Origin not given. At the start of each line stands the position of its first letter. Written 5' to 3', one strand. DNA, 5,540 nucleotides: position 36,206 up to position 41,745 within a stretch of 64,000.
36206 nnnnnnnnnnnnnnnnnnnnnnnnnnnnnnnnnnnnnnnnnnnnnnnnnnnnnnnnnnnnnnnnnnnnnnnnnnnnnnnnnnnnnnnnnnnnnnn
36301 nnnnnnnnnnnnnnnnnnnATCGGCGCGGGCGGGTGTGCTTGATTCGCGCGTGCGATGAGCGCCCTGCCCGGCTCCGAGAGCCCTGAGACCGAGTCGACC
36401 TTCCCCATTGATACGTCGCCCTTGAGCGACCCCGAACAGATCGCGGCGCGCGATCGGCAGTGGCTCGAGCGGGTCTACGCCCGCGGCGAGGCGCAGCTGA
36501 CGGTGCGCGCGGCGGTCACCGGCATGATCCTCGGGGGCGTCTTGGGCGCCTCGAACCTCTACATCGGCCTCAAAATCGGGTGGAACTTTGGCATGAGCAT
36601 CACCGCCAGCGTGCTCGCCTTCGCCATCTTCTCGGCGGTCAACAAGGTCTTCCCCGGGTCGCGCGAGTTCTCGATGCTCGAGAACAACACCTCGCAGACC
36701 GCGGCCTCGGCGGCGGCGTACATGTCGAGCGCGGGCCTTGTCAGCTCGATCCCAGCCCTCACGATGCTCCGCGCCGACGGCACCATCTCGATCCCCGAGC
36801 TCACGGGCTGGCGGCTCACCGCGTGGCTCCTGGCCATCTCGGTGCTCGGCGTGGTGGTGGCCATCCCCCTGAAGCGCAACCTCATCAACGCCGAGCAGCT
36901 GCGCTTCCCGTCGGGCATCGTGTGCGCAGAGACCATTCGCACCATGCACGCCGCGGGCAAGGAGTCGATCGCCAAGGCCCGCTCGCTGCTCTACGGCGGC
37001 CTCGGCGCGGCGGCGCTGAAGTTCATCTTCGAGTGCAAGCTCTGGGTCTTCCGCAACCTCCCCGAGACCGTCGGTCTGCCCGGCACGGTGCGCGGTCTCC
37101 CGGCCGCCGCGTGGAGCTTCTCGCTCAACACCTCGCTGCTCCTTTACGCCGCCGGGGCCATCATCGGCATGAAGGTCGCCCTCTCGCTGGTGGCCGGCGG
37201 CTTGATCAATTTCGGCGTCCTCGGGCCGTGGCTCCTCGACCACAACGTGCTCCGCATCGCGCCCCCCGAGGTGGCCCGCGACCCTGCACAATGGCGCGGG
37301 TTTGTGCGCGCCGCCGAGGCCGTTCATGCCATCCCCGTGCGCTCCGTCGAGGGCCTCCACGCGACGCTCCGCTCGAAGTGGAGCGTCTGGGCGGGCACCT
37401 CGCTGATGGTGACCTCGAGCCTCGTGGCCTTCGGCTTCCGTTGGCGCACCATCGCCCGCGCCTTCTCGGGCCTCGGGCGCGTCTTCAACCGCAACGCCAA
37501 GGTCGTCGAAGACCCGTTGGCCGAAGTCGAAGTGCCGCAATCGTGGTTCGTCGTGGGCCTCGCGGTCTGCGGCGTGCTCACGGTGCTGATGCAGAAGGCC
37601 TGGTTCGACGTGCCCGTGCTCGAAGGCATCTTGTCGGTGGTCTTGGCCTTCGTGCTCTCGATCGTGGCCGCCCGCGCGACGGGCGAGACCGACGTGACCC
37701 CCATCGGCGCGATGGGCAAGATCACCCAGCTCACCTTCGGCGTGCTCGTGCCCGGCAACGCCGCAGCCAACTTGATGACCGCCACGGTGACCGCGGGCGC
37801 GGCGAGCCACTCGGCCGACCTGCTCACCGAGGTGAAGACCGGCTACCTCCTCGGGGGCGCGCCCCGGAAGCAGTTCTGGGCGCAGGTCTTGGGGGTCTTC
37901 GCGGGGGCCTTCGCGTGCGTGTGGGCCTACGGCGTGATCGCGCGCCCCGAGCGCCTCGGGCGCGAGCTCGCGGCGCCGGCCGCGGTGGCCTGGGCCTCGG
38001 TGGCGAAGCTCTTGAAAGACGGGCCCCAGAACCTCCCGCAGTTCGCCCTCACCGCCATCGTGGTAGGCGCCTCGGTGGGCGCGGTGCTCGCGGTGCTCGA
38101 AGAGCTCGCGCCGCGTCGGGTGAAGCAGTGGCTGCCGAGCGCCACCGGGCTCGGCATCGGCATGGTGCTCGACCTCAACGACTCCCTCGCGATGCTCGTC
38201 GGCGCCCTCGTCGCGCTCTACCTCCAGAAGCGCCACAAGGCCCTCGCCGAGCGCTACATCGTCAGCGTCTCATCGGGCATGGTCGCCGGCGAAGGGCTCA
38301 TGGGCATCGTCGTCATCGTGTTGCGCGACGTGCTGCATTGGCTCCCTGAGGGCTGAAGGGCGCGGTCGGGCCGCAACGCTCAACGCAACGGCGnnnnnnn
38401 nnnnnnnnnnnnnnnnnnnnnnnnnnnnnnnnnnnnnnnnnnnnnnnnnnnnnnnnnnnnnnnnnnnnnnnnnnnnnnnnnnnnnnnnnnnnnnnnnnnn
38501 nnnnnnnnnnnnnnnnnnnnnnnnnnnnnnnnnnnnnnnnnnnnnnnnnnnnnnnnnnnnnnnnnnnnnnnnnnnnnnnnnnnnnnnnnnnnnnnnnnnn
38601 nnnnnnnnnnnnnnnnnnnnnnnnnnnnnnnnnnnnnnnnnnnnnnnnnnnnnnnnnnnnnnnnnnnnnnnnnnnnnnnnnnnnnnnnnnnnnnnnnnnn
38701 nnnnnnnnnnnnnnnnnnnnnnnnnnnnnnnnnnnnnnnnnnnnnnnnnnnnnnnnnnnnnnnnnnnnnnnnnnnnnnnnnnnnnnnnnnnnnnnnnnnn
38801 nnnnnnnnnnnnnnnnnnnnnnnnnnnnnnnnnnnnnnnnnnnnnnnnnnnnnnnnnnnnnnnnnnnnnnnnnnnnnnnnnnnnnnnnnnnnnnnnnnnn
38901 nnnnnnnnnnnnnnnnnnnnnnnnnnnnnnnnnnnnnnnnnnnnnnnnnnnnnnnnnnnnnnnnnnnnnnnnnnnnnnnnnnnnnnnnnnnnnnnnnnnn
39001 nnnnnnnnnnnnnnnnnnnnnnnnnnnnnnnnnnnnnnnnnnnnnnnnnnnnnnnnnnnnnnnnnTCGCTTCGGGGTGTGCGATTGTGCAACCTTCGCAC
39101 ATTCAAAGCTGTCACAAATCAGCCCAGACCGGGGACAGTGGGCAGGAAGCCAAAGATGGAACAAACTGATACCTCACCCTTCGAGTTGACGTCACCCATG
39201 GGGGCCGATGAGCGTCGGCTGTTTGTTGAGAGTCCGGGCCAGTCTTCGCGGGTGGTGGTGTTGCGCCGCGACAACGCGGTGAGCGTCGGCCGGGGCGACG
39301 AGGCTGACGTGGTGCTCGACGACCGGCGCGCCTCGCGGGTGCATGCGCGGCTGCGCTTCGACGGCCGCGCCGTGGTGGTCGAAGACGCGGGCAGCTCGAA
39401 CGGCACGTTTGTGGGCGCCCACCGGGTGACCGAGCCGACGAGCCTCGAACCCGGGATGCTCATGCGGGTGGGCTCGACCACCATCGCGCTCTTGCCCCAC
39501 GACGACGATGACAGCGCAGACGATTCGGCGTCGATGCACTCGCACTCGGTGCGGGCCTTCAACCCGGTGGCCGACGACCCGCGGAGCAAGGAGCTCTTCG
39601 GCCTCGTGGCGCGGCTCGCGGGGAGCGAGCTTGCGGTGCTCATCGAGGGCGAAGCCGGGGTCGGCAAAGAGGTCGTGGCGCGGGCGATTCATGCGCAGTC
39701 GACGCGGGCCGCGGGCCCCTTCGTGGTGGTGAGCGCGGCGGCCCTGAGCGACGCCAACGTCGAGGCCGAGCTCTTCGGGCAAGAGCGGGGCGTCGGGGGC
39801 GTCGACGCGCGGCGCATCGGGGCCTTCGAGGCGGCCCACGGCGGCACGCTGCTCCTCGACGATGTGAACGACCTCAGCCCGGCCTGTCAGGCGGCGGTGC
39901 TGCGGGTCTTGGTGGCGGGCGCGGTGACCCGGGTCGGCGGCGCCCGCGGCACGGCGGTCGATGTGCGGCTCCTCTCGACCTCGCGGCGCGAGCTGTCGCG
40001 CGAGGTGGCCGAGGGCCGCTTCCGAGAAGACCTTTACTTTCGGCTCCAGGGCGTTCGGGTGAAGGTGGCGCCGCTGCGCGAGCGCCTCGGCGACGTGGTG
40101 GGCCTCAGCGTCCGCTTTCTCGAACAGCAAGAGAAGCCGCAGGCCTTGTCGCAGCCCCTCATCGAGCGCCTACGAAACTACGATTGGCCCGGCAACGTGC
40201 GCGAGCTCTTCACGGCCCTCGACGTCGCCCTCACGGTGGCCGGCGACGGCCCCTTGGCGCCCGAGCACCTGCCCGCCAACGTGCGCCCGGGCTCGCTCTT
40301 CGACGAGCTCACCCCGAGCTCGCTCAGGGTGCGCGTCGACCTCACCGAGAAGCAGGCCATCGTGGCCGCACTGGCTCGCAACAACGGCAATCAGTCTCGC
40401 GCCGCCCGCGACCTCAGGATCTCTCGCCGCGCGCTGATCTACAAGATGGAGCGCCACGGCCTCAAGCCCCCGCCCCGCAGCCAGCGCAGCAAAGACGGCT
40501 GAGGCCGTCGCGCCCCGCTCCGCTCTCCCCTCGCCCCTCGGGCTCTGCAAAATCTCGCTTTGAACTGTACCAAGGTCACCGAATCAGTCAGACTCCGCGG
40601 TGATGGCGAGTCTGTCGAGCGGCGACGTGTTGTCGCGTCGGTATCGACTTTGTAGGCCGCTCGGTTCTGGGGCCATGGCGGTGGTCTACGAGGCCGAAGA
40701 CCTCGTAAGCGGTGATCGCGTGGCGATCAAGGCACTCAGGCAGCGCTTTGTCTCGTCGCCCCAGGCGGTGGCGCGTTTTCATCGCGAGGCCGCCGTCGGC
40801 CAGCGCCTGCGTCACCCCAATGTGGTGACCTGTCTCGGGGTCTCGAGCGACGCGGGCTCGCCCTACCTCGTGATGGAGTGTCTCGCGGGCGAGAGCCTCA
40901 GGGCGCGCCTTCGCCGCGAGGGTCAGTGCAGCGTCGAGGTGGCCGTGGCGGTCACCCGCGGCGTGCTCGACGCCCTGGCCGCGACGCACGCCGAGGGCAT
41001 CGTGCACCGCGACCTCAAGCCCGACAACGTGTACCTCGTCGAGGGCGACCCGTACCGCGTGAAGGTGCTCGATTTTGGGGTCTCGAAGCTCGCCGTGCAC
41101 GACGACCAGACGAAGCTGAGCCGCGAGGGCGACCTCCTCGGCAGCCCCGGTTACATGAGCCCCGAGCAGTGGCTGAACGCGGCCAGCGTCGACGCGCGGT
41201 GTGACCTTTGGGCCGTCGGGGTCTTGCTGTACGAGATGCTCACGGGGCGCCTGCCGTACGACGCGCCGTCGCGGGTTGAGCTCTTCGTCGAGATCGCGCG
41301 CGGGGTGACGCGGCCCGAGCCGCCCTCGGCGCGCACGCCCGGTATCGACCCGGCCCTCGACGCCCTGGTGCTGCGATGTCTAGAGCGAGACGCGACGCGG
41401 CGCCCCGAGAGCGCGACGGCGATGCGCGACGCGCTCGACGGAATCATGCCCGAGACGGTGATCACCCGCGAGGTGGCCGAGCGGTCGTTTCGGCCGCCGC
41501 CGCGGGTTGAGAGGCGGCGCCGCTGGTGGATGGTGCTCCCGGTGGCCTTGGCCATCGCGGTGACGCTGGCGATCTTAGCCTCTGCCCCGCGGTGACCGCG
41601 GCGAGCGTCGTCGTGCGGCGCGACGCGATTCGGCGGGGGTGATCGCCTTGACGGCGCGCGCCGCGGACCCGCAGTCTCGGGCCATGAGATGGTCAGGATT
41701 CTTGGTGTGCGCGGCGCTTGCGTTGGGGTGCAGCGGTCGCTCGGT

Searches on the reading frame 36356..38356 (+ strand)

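Call 54: search_protein_families(library=pfam, proteins=[window:36356-38356:+], max_evalue=0.001)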
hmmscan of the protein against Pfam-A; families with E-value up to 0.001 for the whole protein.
window:36356-38356:+ (666 aa): 1 family
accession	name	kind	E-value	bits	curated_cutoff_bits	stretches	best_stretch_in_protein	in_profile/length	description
PF03169.20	OPT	-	6.8e-102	342.6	25.8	1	47-656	1-622/623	OPT oligopeptide transporter protein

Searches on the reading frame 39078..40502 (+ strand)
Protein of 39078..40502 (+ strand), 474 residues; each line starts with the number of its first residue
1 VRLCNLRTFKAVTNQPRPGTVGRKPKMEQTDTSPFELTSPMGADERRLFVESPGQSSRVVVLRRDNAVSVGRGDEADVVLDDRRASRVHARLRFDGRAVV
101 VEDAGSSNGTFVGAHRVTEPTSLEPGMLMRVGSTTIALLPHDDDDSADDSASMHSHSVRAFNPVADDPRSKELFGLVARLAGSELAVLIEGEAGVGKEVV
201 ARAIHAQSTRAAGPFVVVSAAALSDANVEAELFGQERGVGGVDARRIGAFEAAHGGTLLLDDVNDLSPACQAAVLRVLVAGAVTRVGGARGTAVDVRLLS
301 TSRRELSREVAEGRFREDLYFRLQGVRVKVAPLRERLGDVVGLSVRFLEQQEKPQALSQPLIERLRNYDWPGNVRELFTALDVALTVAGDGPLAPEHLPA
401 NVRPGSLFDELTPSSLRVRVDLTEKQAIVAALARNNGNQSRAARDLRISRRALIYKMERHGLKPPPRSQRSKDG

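Call 54: search_protein_families(library=pfam, proteins=[window:39078-40502:+], max_evalue=0.001)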
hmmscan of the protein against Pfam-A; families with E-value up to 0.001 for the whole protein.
window:39078-40502:+ (474 aa): 6 families
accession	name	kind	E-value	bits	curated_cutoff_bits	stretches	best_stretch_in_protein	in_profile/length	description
PF00158.32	Sigma54_activat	-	3.1e-48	164.1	20.2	1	166-328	4-167/168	Sigma-54 interaction domain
PF14532.12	Sigma54_activ_2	-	2.8e-19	70.1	25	1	169-333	6-138/138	Sigma-54 interaction domain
PF00498.31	FHA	-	4.1e-16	59.6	20.7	1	68-132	1-67/67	FHA domain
PF16697.10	Yop-YscD_cpl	-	3e-14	53.5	33.2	1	64-141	15-93/94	Inner membrane component of T3SS, cytoplasmic domain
PF02954.25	HTH_8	-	1.7e-12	47.3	22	1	422-459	4-41/42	Bacterial regulatory protein, Fis family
PF25601.1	AAA_lid_14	-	2.3e-12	47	27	1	334-404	1-76/87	AAA+ ATPase lid domain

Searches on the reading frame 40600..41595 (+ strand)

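Call 54: search_protein_families(library=pfam, proteins=[window:40600-41595:+], max_evalue=0.001)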
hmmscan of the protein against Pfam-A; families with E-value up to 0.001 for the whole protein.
window:40600-41595:+ (331 aa): 4 families
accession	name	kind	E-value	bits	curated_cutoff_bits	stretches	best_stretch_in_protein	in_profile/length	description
PF00069.31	Pkinase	-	2.3e-49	168.6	31.7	1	16-276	2-259/263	Protein kinase domain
PF07714.23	PK_Tyr_Ser-Thr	-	7.1e-35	121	23.1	1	17-272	3-252/258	Protein tyrosine and serine/threonine kinase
PF01636.29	APH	-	1.5e-07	31.9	23.2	0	20-126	4-104/239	Phosphotransferase enzyme family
PF06293.20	Kdo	-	0.00067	19.6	21.3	0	89-165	93-172/207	Lipopolysaccharide kinase (Kdo/WaaP) family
